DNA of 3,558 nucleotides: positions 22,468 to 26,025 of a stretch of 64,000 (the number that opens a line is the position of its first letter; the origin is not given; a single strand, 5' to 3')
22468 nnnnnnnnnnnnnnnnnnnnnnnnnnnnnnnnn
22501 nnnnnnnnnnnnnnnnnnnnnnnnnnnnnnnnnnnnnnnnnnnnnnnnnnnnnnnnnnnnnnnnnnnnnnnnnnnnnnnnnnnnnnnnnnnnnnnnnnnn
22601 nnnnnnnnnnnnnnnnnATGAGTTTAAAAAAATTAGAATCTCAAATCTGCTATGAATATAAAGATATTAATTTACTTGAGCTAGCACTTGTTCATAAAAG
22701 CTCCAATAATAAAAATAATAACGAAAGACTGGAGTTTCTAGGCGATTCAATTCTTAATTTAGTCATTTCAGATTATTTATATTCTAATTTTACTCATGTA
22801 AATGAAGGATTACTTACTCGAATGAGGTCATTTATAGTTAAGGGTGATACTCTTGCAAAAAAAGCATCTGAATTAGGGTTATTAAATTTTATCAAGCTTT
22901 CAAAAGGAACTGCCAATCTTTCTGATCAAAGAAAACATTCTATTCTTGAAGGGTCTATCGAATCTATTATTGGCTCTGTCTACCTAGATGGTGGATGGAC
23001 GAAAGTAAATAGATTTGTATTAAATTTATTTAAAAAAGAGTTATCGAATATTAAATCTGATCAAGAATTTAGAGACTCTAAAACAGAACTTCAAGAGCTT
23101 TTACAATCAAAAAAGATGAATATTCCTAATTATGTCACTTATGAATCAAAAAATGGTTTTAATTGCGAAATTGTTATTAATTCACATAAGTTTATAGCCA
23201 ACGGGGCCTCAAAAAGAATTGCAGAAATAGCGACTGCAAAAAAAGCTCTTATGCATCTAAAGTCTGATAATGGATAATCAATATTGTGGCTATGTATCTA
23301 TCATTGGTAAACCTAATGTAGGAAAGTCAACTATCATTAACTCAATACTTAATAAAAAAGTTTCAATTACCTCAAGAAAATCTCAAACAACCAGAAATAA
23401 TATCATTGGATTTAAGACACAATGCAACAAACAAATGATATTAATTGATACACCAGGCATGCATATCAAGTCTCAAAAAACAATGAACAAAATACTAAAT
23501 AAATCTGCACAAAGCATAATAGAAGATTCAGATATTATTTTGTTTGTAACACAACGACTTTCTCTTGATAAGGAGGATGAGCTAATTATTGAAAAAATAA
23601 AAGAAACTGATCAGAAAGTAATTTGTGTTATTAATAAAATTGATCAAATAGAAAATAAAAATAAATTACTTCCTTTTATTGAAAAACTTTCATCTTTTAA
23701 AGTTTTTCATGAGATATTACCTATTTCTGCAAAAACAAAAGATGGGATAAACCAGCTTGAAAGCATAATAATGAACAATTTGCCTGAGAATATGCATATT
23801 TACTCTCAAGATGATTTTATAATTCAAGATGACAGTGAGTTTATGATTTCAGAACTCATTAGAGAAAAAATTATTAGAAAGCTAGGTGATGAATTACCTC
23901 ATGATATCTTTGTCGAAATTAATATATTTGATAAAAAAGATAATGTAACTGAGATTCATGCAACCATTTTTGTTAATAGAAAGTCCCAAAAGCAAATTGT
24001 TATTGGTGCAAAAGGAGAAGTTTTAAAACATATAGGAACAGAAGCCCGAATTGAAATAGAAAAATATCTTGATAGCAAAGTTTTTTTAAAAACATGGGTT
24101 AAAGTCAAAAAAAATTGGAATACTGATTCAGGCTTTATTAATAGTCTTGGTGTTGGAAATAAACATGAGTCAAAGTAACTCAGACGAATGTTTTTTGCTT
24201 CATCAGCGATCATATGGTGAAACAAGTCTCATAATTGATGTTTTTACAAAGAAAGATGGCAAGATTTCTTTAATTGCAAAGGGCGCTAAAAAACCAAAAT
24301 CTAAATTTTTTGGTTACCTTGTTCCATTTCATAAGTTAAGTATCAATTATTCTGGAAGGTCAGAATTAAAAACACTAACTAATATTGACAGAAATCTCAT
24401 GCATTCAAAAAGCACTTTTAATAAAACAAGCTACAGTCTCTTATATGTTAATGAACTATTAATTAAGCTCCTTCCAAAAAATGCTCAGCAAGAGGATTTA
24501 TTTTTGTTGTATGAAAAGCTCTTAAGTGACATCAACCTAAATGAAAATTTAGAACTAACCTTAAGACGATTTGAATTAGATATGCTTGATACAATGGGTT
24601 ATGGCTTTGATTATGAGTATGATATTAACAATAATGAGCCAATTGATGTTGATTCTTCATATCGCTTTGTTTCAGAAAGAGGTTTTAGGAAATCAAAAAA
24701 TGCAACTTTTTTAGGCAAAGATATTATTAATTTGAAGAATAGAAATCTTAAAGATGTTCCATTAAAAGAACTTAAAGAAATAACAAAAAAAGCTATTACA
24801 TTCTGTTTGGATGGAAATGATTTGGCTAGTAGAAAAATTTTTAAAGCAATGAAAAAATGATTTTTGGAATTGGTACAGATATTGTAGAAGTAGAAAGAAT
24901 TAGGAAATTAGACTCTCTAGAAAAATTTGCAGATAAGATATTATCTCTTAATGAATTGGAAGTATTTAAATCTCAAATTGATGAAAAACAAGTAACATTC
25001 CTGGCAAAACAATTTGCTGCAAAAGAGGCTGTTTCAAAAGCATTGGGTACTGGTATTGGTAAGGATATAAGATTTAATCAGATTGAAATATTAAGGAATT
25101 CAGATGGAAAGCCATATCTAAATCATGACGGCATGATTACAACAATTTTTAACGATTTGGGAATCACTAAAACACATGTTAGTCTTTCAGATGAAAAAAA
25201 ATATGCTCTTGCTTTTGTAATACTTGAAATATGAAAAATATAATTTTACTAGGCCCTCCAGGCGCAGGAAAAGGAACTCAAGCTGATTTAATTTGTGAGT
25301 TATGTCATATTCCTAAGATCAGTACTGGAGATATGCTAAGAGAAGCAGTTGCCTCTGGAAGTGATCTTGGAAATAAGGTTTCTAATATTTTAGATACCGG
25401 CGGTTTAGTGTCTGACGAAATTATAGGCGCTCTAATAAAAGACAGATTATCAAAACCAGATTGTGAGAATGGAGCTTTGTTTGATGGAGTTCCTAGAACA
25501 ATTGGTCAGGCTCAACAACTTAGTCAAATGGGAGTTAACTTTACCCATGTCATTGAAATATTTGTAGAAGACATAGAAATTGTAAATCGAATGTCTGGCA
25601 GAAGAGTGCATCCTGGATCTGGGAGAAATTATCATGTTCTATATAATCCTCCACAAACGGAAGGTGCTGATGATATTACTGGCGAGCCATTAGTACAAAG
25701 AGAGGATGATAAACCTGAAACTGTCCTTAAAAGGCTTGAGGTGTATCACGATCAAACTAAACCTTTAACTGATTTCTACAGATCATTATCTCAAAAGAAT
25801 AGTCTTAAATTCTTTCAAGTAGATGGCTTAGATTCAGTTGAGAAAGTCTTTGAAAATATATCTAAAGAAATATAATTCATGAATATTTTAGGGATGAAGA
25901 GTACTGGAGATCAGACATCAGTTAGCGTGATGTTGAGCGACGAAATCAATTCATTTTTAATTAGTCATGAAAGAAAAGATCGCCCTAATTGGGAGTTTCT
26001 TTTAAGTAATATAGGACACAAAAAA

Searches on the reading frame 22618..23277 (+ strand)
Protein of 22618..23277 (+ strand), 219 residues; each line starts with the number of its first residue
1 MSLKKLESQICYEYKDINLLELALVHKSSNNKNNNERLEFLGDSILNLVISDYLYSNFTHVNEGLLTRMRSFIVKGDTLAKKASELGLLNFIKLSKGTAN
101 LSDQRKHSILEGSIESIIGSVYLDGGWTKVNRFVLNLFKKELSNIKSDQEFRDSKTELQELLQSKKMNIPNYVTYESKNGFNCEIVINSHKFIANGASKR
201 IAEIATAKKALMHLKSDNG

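Call 69: search_protein_families(library=pfam, proteins=[window:22618-23277:+], max_evalue=0.001)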
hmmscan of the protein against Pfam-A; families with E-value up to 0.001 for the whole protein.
window:22618-23277:+ (219 aa): 4 families
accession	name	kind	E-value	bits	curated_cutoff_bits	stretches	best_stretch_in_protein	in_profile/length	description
PF14622.11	Ribonucleas_3_3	-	1.4e-31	109.8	35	1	16-138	1-124/128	Ribonuclease-III-like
PF00636.31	Ribonuclease_3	-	2.4e-21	76.8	27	1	36-126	1-102/102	Ribonuclease III domain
PF00035.32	dsrm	-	3.8e-09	37.4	23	1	155-213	2-65/66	Double-stranded RNA binding motif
PF22935.1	RM44_endonuclase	-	6.6e-05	23.4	27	1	27-94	51-118/139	Large ribosomal subunit protein mL44, endonuclease domain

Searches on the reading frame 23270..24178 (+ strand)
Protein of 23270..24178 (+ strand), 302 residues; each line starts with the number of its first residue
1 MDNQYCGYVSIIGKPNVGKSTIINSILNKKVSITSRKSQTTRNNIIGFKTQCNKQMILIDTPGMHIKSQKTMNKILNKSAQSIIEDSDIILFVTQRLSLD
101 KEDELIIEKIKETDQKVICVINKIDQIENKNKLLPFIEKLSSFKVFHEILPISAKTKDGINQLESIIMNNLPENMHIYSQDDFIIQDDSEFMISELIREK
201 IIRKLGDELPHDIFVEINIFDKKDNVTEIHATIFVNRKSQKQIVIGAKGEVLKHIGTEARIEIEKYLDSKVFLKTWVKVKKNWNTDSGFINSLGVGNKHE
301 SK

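Call 69: search_protein_families(library=pfam, proteins=[window:23270-24178:+], max_evalue=0.001)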
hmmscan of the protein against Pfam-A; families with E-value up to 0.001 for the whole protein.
window:23270-24178:+ (302 aa): 8 families
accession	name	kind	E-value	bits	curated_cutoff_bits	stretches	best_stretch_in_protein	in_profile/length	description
PF01926.29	MMR_HSR1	-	1.6e-23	83.4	21.9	1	9-123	2-113/113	50S ribosome-binding GTPase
PF07650.23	KH_2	-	8.3e-18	64.4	22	1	208-284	1-78/78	KH domain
PF02421.24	FeoB_N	-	3.1e-15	56.5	27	1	9-165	3-154/156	Ferrous iron transport protein B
PF04548.22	AIG1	-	1.1e-10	41.7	27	1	11-136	5-137/212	AIG1 family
PF00350.29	Dynamin_N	-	4.2e-09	37.1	27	1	50-124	97-168/168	Dynamin family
PF00009.33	GTP_EFTU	-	4.5e-09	36.6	26.5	1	53-172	68-187/188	Elongation factor Tu GTP binding domain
PF03193.22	RsgA_GTPase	-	8.7e-08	32.6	30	1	10-65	110-169/174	RsgA GTPase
PF10662.15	PduV-EutP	-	2.4e-07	31.1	21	1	11-167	6-141/143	Ethanolamine utilisation - propanediol utilisation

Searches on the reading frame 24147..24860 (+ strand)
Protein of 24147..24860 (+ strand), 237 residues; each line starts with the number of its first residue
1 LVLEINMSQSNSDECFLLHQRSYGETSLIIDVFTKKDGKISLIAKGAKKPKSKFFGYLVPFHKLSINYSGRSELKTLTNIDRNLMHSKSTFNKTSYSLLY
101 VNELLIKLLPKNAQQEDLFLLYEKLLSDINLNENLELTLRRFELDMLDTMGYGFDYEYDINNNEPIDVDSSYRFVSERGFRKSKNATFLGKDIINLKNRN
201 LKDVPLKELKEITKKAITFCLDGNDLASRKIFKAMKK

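Call 69: search_protein_families(library=pfam, proteins=[window:24147-24860:+], max_evalue=0.001)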
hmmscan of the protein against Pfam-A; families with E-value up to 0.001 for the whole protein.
window:24147-24860:+ (237 aa): 2 families
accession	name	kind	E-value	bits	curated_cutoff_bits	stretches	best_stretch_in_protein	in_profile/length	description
PF11967.14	RecO_N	-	1.8e-20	73.2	27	1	12-80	5-74/80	Recombination protein O N terminal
PF02565.21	RecO_C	-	3e-14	53.5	22.1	1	94-184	6-100/157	Recombination protein O C terminal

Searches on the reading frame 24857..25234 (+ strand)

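Call 69: search_protein_families(library=pfam, proteins=[window:24857-25234:+], max_evalue=0.001)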
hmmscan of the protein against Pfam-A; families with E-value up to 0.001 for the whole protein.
window:24857-25234:+ (125 aa): 1 family
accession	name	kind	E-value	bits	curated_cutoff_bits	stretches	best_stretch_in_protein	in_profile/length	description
PF01648.25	ACPS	-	2.1e-19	70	25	1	4-120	1-110/111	4'-phosphopantetheinyl transferase superfamily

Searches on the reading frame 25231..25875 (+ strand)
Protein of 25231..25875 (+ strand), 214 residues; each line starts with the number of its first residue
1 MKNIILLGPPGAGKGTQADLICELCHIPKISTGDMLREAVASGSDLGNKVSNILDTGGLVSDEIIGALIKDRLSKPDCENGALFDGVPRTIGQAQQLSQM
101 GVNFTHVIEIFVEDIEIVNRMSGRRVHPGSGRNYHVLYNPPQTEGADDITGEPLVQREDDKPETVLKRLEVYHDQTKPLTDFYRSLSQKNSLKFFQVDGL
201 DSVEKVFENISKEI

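Call 69: search_protein_families(library=pfam, proteins=[window:25231-25875:+], max_evalue=0.001)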
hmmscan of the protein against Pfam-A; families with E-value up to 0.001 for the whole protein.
window:25231-25875:+ (214 aa): 3 families
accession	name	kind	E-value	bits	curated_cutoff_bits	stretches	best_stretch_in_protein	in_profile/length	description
PF00406.28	ADK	-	3.2e-46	157.6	26.8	1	6-185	1-148/151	Adenylate kinase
PF13207.12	AAA_17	-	2.2e-19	70.5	27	1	7-125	1-123/136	AAA domain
PF05191.20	ADK_lid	-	3.5e-16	59.2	26.6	1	124-159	1-36/36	Adenylate kinase, active site lid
